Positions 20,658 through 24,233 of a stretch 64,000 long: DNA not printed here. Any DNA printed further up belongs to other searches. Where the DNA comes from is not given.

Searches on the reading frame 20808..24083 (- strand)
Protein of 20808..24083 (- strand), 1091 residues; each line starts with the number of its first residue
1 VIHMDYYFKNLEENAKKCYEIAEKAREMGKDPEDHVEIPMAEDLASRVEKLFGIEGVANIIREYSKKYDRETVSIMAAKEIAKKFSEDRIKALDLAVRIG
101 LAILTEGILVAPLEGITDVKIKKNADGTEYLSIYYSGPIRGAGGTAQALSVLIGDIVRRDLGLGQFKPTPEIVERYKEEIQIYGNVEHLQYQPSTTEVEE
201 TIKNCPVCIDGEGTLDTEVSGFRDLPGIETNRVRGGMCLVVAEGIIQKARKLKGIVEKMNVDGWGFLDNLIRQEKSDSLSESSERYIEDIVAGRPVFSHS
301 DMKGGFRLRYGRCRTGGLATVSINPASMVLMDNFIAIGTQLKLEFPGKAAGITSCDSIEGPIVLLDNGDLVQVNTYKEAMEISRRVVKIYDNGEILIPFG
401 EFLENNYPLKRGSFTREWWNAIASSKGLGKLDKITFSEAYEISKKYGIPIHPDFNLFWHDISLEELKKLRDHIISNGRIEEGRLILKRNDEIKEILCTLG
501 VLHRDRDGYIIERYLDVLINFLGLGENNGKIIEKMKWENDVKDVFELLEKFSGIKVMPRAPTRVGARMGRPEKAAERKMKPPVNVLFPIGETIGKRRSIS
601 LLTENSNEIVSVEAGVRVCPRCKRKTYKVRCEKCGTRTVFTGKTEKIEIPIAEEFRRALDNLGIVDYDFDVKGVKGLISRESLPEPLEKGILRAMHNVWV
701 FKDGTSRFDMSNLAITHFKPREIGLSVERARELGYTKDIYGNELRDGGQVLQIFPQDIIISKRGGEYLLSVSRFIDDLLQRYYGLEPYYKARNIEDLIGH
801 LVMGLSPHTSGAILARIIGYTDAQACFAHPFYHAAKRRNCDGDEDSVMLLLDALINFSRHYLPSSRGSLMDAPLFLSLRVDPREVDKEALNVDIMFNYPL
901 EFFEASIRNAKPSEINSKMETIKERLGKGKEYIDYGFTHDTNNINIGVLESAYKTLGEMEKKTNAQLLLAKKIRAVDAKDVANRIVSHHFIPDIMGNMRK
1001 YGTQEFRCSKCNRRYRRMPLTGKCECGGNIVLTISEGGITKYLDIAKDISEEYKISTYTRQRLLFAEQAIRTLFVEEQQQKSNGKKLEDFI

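Call 11: search_protein_families(library=pfam, proteins=[window:20808-24083:-], max_evalue=0.001)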
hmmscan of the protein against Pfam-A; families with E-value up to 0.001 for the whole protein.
window:20808-24083:- (1091 aa): 4 families
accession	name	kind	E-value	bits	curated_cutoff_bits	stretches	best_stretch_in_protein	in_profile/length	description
PF24846.1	PolC_DP2_cat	-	3.4e-141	469.9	24.3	1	670-962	7-299/299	DNA polymerase II large subunit DP2, catalytic domain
PF24844.1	PolC_DP2_central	-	9.4e-140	466.2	24.3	1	275-650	3-369/372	DNA polymerase II large subunit DP2, central domain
PF03833.19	PolC_DP2_N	-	8.8e-116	386.2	24.3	1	7-272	2-270/271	DNA polymerase II large subunit DP2, N-terminal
PF22912.2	zf-DPOE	-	1.6e-06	28.6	21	1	1003-1055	2-53/58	Zinc finger domain of DNA polymerase-epsilon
